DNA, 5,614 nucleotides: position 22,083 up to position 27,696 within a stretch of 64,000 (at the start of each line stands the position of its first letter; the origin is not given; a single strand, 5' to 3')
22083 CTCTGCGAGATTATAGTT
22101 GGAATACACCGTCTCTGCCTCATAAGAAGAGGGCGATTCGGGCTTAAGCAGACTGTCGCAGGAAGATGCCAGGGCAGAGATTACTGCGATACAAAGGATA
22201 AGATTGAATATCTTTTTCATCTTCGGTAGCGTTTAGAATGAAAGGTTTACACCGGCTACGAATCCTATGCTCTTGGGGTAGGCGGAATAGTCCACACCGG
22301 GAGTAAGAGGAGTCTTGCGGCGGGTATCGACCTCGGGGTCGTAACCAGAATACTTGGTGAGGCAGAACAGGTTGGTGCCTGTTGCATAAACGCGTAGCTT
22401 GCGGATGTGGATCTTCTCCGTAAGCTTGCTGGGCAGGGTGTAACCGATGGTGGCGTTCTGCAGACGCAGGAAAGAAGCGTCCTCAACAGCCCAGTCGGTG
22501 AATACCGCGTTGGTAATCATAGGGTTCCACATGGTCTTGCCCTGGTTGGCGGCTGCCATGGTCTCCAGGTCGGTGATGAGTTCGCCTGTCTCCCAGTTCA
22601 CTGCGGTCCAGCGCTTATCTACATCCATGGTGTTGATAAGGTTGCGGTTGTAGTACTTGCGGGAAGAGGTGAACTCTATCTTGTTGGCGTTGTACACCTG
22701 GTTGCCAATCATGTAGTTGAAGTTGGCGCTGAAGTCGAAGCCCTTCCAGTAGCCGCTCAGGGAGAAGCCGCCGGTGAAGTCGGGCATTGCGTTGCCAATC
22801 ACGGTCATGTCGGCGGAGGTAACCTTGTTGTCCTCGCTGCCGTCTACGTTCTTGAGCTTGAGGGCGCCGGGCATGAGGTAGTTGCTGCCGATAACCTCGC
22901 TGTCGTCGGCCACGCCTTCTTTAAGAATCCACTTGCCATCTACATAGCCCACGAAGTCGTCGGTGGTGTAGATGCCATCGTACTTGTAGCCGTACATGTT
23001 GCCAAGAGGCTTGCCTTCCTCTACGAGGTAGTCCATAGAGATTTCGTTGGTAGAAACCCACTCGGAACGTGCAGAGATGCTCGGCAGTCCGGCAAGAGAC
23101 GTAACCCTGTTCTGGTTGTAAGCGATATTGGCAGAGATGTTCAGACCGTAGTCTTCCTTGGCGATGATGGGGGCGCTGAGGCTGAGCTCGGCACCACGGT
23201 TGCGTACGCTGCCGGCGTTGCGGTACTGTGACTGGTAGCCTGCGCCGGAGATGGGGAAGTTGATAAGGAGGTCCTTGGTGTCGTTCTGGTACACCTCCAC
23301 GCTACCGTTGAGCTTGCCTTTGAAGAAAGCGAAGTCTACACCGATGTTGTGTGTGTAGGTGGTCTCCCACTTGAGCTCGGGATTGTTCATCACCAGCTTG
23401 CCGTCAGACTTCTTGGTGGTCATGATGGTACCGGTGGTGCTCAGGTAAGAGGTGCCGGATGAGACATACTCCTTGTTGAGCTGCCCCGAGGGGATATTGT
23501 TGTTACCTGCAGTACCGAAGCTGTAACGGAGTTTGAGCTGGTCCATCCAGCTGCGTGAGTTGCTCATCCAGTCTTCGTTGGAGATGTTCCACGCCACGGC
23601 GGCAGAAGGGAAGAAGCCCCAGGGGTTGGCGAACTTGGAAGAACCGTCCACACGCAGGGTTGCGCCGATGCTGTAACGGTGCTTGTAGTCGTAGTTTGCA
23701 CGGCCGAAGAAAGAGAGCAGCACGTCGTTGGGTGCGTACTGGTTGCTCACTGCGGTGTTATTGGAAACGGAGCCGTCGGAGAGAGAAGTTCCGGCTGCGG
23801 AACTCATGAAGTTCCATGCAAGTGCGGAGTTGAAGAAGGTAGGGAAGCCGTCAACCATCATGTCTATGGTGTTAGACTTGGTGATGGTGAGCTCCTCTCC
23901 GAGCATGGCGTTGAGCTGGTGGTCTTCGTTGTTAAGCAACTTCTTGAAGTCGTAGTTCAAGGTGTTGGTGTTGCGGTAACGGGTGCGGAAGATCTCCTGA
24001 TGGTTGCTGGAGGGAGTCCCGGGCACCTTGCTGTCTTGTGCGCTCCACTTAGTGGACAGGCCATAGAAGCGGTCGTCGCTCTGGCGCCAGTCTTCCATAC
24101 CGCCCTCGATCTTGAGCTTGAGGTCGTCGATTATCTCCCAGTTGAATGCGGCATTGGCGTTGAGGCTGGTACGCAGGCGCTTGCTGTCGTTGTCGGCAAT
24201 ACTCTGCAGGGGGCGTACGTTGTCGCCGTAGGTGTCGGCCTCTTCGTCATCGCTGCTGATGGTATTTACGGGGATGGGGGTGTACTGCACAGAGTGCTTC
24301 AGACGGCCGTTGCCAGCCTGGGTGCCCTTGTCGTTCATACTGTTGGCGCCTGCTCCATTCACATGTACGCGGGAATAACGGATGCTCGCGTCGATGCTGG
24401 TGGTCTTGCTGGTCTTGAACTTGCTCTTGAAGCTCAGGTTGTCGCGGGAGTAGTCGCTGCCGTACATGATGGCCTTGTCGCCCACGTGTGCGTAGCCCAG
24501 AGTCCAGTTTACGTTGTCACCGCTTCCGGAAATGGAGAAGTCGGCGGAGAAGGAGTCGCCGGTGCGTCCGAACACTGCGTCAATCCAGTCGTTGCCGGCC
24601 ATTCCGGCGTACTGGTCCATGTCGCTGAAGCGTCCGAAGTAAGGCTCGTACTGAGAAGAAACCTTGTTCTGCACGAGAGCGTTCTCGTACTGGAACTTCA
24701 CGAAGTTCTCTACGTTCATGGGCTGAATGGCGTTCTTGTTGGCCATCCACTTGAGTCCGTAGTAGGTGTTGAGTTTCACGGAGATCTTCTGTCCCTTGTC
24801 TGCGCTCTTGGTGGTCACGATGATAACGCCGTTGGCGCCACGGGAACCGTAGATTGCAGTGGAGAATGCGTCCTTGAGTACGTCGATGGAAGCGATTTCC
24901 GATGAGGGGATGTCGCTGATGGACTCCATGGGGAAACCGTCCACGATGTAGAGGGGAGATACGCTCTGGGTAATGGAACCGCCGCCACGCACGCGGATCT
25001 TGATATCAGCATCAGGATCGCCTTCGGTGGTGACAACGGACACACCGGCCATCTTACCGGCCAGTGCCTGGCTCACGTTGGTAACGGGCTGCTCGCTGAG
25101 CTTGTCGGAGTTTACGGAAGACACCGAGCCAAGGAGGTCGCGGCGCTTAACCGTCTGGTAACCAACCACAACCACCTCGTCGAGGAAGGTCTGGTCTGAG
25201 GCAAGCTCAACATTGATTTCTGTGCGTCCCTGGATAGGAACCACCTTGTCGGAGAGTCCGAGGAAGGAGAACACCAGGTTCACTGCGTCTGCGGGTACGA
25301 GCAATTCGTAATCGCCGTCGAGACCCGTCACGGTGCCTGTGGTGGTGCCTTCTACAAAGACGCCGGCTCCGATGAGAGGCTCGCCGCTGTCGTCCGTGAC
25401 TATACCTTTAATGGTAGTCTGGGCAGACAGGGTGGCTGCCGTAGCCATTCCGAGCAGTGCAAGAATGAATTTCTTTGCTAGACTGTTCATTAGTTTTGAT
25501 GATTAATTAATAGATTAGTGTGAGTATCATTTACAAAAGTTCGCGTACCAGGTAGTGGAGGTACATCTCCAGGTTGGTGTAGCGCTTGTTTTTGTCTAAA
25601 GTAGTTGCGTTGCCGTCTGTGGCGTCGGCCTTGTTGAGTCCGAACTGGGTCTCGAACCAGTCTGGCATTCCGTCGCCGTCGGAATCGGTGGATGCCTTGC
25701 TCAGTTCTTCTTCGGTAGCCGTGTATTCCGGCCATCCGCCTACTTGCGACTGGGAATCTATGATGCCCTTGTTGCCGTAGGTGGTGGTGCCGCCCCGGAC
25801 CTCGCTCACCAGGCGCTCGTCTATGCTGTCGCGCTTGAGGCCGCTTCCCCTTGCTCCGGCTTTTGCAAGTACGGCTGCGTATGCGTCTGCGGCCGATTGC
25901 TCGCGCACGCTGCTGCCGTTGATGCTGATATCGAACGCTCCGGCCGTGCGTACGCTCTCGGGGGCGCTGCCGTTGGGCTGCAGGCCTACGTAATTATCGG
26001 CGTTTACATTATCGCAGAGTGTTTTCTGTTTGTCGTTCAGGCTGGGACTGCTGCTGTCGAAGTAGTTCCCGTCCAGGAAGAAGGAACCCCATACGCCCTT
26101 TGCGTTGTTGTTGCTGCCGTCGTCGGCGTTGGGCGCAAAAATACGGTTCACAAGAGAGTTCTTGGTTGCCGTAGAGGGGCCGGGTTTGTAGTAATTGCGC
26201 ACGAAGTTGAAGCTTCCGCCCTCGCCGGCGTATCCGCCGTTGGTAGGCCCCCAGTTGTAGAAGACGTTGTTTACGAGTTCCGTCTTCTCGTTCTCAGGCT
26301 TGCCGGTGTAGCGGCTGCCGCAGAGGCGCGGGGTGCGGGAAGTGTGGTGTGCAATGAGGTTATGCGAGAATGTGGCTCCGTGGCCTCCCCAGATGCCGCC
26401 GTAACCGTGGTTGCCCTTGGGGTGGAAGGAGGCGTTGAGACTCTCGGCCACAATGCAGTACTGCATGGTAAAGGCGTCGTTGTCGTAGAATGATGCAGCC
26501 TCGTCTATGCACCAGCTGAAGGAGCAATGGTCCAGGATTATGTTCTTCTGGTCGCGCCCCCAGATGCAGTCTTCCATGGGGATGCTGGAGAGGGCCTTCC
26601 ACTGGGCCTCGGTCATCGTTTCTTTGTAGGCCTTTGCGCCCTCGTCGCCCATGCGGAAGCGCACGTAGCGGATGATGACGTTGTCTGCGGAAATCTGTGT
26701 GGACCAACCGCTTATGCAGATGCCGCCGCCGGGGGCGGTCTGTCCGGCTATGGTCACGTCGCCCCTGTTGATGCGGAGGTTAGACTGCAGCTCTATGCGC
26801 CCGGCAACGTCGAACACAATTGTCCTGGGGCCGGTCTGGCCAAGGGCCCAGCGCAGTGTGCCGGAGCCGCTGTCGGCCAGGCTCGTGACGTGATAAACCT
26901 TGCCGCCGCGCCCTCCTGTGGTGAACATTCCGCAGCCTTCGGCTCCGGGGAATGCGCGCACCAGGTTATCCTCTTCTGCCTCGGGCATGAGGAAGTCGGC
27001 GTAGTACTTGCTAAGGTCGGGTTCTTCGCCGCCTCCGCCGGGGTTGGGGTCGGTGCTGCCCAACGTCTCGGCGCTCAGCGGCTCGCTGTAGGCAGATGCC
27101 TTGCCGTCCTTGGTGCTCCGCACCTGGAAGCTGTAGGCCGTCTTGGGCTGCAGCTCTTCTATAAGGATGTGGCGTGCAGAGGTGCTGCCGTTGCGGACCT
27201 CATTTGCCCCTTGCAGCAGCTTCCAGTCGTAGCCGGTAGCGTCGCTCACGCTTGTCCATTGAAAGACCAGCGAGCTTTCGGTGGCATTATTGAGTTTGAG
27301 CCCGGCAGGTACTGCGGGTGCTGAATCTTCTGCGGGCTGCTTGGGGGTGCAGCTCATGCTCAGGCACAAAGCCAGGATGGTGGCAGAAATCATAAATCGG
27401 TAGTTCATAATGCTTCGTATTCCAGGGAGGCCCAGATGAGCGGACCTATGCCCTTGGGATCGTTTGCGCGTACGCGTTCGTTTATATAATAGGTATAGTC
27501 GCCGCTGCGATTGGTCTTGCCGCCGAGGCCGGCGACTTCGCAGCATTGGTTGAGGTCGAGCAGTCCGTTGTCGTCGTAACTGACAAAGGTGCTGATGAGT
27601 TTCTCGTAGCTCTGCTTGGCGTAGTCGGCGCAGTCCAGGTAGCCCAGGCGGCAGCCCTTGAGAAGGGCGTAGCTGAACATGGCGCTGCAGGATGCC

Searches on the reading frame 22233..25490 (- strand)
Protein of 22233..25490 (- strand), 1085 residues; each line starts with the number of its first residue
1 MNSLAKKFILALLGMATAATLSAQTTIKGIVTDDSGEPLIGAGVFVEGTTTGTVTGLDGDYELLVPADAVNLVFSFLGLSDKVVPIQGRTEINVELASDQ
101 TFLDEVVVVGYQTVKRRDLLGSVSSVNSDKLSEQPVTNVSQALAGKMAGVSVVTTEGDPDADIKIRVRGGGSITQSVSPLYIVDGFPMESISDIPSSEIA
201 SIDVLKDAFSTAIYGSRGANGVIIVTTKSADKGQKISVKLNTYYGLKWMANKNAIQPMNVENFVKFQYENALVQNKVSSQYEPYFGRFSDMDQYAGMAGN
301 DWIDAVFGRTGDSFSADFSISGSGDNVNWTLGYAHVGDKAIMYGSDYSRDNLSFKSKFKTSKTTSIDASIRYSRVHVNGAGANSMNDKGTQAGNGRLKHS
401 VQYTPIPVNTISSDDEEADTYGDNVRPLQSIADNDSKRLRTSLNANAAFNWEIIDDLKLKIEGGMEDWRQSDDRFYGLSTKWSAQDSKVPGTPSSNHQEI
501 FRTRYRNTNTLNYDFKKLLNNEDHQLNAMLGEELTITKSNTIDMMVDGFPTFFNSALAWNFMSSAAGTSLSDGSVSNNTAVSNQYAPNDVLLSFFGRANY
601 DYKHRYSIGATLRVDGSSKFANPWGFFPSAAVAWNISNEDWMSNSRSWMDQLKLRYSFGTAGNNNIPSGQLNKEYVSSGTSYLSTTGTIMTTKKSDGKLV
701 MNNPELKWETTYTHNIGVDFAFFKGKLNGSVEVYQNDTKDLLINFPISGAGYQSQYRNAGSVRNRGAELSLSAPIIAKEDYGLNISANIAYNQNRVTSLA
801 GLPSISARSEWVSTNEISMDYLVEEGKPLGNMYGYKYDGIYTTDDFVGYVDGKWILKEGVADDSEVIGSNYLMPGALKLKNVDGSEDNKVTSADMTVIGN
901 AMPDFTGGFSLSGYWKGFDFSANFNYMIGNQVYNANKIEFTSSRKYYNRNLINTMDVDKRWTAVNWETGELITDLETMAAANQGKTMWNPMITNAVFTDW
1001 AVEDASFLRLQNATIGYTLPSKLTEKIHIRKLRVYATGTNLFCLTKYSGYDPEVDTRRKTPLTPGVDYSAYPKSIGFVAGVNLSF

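Call 39: search_protein_families(library=pfam, proteins=[window:22233-25490:-], max_evalue=0.001)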
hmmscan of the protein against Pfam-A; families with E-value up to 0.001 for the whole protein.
window:22233-25490:- (1085 aa): 5 families
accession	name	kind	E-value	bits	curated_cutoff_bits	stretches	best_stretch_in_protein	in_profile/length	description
PF00593.30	TonB_dep_Rec_b-barrel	-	9.3e-25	88.8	27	1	390-837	8-392/436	TonB dependent receptor-like, beta-barrel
PF07715.20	Plug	-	1.2e-17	64.8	23.9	1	116-222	2-107/107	TonB-dependent Receptor Plug Domain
PF13715.12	CarbopepD_reg_2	-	6.5e-17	61.8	32.2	1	27-108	1-88/88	CarboxypepD_reg-like domain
PF13620.12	CarboxypepD_reg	-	1.1e-09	39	32.3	1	26-85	1-65/82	Carboxypeptidase regulatory-like domain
PF23591.1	CILP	-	0.0002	21.8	27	1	24-84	4-64/90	Cartilage intermediate layer protein 1-like domain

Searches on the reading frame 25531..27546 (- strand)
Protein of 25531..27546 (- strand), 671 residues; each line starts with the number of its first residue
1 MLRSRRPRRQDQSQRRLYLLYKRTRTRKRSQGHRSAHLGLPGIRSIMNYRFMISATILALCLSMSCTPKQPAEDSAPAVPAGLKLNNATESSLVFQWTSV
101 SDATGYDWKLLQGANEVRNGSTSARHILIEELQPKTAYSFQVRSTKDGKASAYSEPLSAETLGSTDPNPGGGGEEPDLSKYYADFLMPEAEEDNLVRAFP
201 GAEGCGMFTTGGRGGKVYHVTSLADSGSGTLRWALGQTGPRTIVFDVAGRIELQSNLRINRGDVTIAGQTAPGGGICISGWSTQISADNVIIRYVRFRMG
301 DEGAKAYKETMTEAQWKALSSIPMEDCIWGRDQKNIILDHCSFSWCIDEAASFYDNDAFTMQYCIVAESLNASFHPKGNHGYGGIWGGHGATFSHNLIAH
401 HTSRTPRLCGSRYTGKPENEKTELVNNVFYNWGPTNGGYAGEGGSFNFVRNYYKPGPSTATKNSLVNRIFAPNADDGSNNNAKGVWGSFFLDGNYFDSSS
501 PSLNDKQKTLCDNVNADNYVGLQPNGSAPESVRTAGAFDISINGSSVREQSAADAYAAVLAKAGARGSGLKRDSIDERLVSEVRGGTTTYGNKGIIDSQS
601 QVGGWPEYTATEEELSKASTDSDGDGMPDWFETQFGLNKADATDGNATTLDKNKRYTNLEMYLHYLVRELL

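Call 39: search_protein_families(library=pfam, proteins=[window:25531-27546:-], max_evalue=0.001)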
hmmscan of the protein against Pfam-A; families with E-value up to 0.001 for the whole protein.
window:25531-27546:- (671 aa): 1 family
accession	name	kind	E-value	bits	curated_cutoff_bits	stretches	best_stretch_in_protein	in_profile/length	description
PF00041.27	fn3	-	2.8e-08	34.3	25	1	80-159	3-83/84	Fibronectin type III domain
